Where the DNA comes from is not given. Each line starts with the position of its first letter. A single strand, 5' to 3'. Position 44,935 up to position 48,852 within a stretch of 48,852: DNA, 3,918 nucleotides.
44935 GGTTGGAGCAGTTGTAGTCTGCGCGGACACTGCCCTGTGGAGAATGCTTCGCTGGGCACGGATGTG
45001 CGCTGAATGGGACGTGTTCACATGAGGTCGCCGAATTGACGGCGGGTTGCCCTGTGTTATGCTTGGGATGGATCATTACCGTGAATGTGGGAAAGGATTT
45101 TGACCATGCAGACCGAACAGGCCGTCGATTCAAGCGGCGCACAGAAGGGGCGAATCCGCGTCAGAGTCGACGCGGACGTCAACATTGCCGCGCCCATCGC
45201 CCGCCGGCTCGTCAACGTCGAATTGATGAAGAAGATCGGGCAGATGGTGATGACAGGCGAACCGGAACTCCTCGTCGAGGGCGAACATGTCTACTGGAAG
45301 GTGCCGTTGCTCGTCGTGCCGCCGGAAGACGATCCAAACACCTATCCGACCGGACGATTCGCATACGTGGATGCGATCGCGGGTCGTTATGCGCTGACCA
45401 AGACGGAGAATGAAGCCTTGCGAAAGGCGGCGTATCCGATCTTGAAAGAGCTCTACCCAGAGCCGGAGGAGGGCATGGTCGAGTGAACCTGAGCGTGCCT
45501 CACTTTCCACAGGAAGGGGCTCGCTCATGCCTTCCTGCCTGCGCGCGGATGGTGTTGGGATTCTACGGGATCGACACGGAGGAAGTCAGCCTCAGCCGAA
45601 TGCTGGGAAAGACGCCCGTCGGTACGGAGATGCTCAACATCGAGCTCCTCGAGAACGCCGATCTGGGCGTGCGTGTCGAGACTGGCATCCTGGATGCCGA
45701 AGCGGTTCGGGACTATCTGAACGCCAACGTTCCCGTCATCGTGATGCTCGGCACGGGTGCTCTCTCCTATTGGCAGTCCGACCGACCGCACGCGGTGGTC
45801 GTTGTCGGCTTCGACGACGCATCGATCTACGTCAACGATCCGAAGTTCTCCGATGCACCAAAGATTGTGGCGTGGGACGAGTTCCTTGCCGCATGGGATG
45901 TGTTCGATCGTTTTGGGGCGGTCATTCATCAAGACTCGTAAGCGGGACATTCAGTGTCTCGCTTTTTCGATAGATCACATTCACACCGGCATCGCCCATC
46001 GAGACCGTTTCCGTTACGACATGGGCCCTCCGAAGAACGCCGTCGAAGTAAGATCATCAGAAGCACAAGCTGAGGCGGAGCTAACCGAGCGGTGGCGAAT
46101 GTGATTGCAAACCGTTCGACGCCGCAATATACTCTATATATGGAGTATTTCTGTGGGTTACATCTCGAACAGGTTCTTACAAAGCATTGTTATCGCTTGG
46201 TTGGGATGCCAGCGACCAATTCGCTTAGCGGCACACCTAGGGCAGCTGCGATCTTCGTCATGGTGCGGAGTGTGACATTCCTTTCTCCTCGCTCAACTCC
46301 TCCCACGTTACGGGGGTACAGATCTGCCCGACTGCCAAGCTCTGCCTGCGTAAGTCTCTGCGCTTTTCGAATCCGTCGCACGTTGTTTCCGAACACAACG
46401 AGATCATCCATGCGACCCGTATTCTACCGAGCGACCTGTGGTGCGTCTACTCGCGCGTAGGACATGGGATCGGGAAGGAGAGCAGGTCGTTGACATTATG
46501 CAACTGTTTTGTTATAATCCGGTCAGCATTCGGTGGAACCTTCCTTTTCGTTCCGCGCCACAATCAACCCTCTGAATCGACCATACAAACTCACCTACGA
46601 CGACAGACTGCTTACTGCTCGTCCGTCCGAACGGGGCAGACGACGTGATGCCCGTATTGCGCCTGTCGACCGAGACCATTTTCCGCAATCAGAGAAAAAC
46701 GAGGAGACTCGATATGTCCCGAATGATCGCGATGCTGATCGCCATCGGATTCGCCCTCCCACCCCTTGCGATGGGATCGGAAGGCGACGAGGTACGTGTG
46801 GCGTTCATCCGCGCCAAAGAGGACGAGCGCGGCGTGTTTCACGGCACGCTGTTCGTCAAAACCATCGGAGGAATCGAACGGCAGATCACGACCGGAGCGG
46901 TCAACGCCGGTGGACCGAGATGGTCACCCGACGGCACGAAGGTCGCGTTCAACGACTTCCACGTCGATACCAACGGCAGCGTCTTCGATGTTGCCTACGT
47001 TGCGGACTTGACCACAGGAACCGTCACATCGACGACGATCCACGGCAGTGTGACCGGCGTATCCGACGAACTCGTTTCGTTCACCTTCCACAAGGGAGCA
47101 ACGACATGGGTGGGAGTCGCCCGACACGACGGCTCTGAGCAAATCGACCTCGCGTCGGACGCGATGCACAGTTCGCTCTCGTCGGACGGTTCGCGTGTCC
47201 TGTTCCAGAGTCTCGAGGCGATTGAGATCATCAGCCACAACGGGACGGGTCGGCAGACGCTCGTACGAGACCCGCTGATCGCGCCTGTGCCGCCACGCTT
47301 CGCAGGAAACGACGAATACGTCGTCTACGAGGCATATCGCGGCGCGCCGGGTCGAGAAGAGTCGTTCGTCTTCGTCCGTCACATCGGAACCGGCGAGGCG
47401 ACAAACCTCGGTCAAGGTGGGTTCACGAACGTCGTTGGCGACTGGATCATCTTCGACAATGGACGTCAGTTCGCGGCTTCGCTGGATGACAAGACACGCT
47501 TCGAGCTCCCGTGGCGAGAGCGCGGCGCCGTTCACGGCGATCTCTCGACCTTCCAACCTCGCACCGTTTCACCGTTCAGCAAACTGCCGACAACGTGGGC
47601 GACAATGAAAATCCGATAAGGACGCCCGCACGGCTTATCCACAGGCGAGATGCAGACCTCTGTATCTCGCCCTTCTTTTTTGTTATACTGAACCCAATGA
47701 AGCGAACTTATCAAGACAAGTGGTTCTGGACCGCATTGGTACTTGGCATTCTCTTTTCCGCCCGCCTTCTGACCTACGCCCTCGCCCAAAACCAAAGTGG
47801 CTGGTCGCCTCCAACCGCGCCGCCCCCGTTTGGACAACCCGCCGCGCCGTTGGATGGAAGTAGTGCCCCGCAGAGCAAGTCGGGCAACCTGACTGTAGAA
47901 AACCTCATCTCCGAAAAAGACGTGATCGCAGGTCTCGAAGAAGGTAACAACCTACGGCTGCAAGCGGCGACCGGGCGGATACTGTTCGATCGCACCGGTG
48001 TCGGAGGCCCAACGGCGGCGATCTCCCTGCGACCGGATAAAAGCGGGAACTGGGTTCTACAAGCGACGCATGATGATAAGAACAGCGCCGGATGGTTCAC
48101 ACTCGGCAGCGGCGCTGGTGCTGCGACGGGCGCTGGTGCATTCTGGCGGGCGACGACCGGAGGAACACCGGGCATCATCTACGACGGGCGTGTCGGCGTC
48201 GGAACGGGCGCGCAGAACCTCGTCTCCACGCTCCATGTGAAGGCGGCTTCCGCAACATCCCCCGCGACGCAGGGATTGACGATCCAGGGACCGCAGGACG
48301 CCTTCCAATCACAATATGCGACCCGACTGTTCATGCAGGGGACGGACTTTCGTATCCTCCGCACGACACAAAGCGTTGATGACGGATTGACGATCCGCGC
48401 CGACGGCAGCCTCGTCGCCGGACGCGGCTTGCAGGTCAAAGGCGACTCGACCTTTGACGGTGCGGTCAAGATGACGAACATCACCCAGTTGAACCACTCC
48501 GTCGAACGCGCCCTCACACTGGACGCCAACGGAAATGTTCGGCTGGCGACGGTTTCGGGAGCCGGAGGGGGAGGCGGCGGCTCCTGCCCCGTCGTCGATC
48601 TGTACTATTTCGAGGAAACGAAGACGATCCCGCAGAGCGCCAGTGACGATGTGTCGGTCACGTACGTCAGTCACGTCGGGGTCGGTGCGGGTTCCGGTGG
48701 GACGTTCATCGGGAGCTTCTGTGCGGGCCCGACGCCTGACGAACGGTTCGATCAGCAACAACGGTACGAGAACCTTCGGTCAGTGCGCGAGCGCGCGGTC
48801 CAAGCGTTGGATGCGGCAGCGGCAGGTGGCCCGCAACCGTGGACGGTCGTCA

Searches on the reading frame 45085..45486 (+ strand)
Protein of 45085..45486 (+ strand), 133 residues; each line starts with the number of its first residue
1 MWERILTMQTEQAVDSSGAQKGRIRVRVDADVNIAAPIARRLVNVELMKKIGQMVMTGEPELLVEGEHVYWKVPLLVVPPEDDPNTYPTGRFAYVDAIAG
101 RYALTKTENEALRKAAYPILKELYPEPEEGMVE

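Call 26: search_protein_families(library=pfam, proteins=[window:45085-45486:+], max_evalue=0.001)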
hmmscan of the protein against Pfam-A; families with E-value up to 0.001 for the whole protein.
window:45085-45486:+ (133 aa): 0 families

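Call 60: list_cluster_members(proteins=[window:45085-45486:+, window:45483-45941:+, window:46092-46460:+, window:46645-47619:+, window:41357-42232:-, window:20079-21575:+, window:4817-5983:+, window:986-1255:+, window:2145-2915:-, window:42692-43945:-])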
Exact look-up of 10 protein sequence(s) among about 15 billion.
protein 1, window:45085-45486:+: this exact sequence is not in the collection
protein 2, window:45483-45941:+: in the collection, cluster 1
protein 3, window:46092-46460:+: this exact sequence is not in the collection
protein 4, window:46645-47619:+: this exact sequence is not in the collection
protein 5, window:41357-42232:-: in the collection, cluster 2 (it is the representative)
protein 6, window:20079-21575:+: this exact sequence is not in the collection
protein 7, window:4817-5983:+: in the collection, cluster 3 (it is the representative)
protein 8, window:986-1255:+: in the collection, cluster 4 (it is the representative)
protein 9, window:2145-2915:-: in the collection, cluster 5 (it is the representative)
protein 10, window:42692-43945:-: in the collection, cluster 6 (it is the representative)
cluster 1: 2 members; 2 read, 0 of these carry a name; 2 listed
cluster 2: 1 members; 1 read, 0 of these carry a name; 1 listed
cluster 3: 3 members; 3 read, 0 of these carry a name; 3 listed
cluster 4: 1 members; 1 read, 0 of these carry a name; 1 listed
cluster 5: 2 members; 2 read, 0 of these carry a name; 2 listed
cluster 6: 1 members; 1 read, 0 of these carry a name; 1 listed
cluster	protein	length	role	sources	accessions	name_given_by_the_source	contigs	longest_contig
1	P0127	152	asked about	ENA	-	-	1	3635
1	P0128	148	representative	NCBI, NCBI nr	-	-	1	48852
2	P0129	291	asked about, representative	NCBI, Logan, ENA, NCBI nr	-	-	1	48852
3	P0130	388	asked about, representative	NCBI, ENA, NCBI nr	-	-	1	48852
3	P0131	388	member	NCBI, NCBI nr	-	-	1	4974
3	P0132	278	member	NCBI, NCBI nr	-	-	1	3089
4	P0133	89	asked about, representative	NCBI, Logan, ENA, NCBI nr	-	-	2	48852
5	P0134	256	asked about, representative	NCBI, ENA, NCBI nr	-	-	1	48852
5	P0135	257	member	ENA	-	-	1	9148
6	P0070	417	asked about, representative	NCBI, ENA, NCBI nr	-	-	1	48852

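Call 61: find_encoding_contigs(protein=P0127, flank=5000)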
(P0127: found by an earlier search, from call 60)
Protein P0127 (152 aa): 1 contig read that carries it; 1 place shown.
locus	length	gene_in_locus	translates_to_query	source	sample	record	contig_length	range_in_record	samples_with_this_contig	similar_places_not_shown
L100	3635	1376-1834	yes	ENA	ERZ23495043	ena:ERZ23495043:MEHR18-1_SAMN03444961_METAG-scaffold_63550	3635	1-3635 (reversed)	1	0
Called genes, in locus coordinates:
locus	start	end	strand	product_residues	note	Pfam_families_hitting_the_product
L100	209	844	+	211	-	PF00515:TPR_1 (faint), PF07719:TPR_2 (faint), PF13181:TPR_8 (faint)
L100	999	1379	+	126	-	-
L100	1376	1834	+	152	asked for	PF03412:Peptidase_C39, PF13529:Peptidase_C39_2, PF11814:DUF3335 (weak)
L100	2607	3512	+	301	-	PF26549:Tricorn_N (faint), PF07676:PD40 (faint)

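Call 62: find_encoding_contigs(protein=P0135, flank=10000)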
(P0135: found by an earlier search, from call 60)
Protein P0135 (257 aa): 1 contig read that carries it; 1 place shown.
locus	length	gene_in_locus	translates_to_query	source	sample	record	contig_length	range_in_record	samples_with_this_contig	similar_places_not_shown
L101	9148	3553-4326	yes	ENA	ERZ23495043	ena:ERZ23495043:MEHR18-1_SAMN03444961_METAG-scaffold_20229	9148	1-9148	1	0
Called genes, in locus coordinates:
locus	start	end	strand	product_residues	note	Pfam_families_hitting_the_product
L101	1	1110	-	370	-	?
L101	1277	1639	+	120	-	-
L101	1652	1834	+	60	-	-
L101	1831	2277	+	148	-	PF04002:RadC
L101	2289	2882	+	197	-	-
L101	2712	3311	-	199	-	-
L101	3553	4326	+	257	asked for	PF12705:PDDEXK_1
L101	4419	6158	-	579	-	-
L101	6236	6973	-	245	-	-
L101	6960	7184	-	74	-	-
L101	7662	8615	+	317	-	-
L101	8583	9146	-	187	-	?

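Call 74: find_encoding_contigs(protein=L100:2607-3512:+, flank=10000)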
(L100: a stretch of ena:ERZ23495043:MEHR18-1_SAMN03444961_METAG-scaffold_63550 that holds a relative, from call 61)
Protein L100:2607-3512:+ (301 aa): 1 contig read that carries it; 1 place shown.
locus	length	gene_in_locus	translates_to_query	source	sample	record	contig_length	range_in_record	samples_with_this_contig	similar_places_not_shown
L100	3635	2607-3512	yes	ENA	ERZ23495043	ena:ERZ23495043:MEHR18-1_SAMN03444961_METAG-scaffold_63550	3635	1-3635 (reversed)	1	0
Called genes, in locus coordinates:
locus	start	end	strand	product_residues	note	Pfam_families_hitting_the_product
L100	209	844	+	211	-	PF00515:TPR_1 (faint), PF07719:TPR_2 (faint), PF13181:TPR_8 (faint)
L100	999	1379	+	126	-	-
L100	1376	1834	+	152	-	PF03412:Peptidase_C39, PF13529:Peptidase_C39_2, PF11814:DUF3335 (weak)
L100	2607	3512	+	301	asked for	PF26549:Tricorn_N (faint), PF07676:PD40 (faint)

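Call 94: find_encoding_contigs(protein=P0129, flank=6000)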
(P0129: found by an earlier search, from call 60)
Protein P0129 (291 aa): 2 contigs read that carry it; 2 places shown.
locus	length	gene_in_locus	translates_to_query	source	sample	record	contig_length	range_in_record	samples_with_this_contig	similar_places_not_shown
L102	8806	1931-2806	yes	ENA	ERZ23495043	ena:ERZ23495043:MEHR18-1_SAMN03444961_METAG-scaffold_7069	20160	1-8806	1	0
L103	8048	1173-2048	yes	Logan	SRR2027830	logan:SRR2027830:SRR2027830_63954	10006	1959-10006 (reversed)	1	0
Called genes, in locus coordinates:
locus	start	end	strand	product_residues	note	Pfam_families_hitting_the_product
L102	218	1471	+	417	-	PF01935:DUF87 (faint)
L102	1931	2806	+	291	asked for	PF13814:Replic_Relax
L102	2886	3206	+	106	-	PF13421:Band_7_1 (weak)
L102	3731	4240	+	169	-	PF20042:DUF6444, PF13005:zf-IS66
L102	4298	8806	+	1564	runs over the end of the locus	PF01011:PQQ (faint), PF13570:Beta-prop_ACSF4 (faint), PF25293:Beta-prop_EMC1_N (faint), PF13360:PQQ_2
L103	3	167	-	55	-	?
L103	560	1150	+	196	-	-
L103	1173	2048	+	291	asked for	PF13814:Replic_Relax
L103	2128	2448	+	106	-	PF13421:Band_7_1 (weak)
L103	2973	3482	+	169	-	PF20042:DUF6444, PF13005:zf-IS66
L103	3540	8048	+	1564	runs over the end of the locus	PF01011:PQQ (faint), PF13570:Beta-prop_ACSF4 (faint), PF25293:Beta-prop_EMC1_N (faint), PF13360:PQQ_2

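Call 96: find_encoding_contigs(protein=P0133, flank=6000, max_places=10)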
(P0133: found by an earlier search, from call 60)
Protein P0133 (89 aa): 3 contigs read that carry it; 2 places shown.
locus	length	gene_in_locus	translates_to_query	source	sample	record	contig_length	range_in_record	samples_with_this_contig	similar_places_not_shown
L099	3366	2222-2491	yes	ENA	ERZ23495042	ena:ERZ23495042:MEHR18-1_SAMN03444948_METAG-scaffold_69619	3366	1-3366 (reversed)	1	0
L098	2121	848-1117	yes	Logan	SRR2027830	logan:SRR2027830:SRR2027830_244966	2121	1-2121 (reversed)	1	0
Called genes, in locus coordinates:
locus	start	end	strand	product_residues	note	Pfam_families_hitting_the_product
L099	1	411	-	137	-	?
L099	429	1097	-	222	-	-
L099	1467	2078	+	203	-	PF00515:TPR_1 (faint), PF07719:TPR_2 (faint)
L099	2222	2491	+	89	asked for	PF03683:UPF0175, PF24001:DUF7317 (weak)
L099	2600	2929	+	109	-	PF04255:DUF433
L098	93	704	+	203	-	PF07719:TPR_2 (faint), PF00515:TPR_1 (faint)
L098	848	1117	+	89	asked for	PF03683:UPF0175, PF24001:DUF7317 (weak)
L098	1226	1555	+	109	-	PF04255:DUF433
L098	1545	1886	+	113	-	PF18480:DUF5615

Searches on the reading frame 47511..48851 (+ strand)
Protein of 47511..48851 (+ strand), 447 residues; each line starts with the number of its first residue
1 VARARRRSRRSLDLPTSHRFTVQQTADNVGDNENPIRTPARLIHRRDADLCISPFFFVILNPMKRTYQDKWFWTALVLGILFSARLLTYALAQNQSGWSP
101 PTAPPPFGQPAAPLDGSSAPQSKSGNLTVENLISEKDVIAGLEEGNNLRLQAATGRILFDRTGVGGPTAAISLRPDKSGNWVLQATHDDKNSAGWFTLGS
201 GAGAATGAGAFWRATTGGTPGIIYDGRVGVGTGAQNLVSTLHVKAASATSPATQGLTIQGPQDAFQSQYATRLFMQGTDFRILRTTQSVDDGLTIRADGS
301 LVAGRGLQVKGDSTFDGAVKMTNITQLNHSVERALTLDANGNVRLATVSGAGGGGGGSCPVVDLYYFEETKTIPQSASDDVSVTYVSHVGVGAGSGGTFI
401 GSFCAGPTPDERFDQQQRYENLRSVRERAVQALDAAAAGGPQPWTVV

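Call 28: search_protein_families(library=pfam, proteins=[window:47511-48851:+], max_evalue=0.001)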
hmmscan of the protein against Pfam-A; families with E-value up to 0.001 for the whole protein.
window:47511-48851:+ (447 aa): 0 families

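Call 75: find_homologous_proteins(query=window:47511-48851:+, max_evalue=1e-30)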
Query window:47511-48851:+ (447 aa): 3 proteins with E <= 1e-30 among 8000 candidates.
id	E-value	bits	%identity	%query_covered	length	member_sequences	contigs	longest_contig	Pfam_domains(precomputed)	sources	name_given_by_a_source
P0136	2.8e-252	855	100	86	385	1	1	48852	-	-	-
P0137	3.2e-193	661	78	86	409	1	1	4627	-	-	-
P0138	2.9e-53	199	47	57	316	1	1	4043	-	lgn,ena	-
